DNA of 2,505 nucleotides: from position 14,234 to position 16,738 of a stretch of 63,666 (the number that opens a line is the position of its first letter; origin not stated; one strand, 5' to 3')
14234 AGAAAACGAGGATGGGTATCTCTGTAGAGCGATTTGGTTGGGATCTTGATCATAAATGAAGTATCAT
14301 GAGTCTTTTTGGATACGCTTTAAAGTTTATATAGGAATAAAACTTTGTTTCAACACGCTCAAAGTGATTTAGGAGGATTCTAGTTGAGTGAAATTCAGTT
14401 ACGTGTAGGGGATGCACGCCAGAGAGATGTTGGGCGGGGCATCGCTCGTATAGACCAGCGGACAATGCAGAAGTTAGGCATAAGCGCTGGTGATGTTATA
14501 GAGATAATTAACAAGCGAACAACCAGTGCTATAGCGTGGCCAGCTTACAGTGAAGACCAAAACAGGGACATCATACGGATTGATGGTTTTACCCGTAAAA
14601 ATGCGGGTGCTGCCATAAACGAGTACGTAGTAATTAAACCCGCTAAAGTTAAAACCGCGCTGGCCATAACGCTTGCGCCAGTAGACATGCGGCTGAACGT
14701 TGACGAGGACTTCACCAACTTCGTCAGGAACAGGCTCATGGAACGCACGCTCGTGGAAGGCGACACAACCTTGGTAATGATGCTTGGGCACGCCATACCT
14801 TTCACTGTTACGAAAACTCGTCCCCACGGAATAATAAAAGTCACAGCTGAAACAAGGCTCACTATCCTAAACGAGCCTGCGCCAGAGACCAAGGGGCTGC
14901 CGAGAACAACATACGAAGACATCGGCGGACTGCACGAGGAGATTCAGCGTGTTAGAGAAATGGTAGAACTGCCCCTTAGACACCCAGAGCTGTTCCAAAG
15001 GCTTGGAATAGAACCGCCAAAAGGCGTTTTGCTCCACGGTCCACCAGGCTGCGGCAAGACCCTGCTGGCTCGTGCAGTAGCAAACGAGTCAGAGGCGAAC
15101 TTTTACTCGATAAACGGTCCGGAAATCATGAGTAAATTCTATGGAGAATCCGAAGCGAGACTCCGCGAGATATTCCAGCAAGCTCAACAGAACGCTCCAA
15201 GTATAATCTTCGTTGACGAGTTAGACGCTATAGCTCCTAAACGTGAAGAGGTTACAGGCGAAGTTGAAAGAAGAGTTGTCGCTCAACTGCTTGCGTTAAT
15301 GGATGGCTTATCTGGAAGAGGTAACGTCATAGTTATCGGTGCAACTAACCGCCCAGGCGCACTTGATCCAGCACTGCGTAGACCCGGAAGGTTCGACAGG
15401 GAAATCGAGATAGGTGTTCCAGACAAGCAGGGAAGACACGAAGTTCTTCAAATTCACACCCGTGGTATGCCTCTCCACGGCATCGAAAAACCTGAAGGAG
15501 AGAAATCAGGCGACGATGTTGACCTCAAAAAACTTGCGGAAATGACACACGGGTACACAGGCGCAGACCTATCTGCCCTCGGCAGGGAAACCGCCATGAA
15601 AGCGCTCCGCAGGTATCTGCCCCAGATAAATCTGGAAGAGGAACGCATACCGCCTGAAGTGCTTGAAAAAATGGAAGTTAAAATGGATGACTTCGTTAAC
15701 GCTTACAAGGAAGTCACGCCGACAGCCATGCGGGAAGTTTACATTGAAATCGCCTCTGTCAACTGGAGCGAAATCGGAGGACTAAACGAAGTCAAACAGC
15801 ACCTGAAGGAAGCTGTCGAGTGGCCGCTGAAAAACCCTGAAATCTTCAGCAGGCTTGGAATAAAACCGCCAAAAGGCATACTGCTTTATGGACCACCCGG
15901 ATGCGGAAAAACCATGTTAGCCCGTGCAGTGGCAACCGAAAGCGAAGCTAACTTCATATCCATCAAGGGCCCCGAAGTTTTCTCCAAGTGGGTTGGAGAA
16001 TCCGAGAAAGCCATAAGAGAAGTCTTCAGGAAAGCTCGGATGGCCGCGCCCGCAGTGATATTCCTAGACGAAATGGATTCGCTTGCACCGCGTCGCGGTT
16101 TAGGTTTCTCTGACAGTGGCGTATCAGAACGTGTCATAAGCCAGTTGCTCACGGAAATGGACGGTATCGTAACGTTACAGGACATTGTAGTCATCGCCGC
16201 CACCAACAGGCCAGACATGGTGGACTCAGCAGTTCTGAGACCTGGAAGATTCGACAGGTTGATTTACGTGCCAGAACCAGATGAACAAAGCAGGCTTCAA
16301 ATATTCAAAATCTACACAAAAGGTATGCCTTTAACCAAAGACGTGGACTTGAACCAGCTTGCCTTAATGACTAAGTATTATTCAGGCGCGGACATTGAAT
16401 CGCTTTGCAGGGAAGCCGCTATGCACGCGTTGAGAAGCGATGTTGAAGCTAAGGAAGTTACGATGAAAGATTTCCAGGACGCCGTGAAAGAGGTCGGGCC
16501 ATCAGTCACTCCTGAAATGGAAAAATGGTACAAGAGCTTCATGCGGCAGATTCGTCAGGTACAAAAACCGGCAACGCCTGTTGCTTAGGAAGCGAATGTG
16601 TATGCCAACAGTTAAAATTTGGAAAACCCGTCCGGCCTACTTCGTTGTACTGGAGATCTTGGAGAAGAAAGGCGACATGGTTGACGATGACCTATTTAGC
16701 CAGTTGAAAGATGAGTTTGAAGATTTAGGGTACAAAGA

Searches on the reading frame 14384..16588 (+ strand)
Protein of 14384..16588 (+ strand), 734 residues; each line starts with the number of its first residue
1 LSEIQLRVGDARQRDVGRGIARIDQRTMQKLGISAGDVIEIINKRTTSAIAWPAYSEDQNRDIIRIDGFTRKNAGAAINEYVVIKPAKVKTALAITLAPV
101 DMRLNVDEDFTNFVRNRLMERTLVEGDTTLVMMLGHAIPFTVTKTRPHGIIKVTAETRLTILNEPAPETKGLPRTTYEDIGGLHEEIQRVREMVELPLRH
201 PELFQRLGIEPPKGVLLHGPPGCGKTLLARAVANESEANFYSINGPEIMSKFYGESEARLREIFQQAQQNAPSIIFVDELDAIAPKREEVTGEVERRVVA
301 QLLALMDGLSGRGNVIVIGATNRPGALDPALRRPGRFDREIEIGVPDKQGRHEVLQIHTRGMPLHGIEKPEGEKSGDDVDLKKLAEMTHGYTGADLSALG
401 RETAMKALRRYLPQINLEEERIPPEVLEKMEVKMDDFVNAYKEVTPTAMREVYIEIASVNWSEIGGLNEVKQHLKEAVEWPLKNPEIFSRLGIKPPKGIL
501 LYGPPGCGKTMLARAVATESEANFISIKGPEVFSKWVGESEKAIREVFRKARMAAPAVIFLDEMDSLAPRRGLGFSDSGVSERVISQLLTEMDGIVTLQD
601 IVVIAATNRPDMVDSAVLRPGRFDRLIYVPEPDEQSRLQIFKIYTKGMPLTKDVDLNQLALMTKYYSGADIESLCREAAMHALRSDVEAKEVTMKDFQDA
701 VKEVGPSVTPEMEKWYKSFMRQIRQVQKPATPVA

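Call 25: search_protein_families(library=pfam, proteins=[window:14384-16588:+])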
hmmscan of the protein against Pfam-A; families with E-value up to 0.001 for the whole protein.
window:14384-16588:+ (734 aa): 40 families (the best 25 are shown)
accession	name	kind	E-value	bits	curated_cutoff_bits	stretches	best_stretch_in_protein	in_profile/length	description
PF00004.35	AAA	-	5.9e-97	321.6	21.2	2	215-344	1-130/131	ATPase family associated with various cellular activities (AAA)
PF17862.7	AAA_lid_3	-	1.1e-33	114.8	27.2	2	653-698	1-44/45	AAA+ lid domain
PF02359.24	CDC48_N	-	9.5e-30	103.1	35.1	1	5-88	1-84/85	Cell division protein 48 (CDC48), N-terminal domain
PF05496.18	RuvB_N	-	3.3e-16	59.9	27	2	213-332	34-150/159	Holliday junction DNA helicase RuvB P-loop domain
PF13191.12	AAA_16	-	7.1e-15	56.3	32.6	2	203-317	15-137/167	AAA ATPase domain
PF02933.23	CDC48_2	-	7.5e-14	51.6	22.4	1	106-166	2-62/64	Cell division protein 48 (CDC48), domain 2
PF06068.19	TIP49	-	6.3e-12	45.8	23.8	1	497-551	51-106/347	TIP49 P-loop domain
PF13401.12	AAA_22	-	1.2e-11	45.5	27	0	215-291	8-65/130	AAA domain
PF07728.20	AAA_5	-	2.9e-11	44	22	0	499-611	2-125/139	AAA domain (dynein-related subfamily)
PF13671.12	AAA_33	-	1.2e-10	42.3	27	1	215-271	2-47/143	AAA domain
PF07724.20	AAA_2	-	7.6e-10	39.5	27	1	215-308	6-101/166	AAA domain (Cdc48 subfamily)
PF24883.2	NPHP3_N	-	1.5e-09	38.7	24.8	0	479-522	4-48/164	Nephrocystin 3, N-terminal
PF13173.12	AAA_14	-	2.5e-09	37.7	27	0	215-285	5-76/129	AAA domain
PF13521.12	AAA_28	-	3e-08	34.5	27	0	215-267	2-50/164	AAA domain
PF00910.28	RNA_helicase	-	4.9e-08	33.9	21.5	0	499-534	1-36/105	RNA helicase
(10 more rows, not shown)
